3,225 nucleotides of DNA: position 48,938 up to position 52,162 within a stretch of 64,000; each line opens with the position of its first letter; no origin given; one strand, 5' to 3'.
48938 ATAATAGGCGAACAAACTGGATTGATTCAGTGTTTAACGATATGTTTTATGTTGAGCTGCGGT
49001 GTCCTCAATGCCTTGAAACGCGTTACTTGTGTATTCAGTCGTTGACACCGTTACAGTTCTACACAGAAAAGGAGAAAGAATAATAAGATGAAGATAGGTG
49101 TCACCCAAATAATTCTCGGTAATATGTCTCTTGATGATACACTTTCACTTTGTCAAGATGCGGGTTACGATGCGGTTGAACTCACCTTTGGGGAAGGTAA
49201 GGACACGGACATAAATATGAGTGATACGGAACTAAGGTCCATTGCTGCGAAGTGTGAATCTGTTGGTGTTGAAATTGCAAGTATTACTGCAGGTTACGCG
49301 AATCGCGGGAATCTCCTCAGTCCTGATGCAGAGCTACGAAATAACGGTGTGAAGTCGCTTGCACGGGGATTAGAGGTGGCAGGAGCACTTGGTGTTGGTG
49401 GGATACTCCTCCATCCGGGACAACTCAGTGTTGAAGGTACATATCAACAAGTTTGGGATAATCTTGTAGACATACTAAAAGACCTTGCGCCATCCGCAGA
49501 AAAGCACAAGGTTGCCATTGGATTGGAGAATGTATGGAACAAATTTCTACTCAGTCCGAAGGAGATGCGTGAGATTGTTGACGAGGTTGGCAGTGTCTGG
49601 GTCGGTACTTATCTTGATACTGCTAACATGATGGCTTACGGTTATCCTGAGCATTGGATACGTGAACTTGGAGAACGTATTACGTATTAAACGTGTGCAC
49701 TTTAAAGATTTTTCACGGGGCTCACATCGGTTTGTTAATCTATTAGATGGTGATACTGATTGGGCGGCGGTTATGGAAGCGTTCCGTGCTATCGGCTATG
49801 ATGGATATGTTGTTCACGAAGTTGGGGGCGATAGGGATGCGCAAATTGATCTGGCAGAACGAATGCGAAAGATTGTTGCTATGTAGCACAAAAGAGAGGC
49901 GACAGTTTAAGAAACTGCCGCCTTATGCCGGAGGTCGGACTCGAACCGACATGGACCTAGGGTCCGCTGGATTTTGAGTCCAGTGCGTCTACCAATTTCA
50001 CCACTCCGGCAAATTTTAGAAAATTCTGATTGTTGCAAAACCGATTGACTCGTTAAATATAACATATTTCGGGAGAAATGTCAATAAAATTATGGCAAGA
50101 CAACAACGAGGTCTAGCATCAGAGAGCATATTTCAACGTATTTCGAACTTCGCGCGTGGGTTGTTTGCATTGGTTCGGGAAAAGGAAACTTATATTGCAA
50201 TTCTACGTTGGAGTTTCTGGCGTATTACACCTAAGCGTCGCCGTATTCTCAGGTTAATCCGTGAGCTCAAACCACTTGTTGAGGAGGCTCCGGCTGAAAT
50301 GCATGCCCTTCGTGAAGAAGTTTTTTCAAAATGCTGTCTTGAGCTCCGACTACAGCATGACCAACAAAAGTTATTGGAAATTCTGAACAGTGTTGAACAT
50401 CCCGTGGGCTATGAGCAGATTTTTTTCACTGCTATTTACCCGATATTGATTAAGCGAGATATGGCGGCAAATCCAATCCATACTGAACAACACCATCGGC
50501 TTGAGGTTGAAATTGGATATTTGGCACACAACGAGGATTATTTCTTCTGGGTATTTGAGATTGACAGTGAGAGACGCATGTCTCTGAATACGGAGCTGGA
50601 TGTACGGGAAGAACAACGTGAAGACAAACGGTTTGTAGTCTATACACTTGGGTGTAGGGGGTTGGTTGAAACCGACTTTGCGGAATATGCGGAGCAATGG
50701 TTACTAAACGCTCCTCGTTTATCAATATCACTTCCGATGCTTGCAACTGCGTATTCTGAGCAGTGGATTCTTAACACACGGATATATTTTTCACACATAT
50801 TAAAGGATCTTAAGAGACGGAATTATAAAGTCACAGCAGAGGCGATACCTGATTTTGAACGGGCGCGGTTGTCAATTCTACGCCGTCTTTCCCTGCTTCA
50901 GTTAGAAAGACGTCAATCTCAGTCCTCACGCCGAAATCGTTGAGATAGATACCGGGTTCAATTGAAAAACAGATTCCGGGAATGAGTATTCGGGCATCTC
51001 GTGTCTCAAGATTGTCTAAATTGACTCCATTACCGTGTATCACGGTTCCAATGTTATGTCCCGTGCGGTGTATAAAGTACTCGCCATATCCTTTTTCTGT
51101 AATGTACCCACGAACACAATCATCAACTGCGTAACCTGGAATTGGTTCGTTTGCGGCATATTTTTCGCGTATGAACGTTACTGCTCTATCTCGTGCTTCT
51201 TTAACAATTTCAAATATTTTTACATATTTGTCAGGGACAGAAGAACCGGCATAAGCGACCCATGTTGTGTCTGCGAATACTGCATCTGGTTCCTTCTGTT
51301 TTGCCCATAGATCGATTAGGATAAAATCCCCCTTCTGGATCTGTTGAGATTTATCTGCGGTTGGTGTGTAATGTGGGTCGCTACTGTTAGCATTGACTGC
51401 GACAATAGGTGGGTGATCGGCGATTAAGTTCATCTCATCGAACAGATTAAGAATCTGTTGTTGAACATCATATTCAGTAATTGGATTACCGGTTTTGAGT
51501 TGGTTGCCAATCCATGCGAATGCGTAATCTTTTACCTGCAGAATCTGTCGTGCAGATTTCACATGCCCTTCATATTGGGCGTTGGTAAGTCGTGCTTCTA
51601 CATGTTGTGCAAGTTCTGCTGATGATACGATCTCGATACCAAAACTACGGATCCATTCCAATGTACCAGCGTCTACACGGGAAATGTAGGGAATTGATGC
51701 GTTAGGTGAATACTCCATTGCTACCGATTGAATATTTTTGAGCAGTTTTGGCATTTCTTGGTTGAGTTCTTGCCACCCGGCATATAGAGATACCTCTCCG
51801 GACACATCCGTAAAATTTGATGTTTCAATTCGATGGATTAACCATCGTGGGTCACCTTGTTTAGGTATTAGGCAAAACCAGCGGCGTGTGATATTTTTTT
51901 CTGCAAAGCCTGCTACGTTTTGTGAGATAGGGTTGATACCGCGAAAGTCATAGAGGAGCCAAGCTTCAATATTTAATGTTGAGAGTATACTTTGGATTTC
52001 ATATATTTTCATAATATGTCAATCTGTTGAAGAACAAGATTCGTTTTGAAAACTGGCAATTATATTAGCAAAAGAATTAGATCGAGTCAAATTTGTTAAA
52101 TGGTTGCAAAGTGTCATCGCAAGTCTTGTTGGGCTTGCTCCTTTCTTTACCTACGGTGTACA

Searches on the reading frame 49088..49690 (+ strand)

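Call 49: search_protein_families(library=pfam, proteins=[window:49088-49690:+], max_evalue=0.001)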
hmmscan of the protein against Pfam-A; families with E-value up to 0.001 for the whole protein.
window:49088-49690:+ (200 aa): 1 family
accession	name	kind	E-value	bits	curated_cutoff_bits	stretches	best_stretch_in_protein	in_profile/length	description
PF01261.30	AP_endonuc_2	-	3e-35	122.6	31.1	1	20-198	2-180/249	Xylose isomerase-like TIM barrel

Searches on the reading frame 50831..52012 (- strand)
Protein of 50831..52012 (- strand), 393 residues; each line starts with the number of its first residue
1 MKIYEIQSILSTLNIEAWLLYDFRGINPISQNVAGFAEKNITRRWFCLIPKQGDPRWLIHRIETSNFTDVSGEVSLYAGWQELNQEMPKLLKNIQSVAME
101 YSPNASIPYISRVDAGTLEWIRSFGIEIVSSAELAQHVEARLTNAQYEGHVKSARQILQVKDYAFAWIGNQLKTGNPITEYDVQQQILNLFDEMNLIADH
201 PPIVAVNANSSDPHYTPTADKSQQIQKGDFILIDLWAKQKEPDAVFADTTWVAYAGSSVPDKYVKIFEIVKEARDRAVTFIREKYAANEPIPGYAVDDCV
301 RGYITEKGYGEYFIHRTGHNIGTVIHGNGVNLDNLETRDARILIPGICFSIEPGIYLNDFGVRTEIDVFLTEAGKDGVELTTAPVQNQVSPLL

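Call 29: search_protein_families(library=pfam, proteins=[window:50831-52012:-], max_evalue=0.01)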
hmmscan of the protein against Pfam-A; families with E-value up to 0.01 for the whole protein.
window:50831-52012:- (393 aa): 1 family
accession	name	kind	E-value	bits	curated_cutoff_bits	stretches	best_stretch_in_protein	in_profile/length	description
PF00557.29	Peptidase_M24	-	1.3e-35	123.5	23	1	155-372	4-208/208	Metallopeptidase family M24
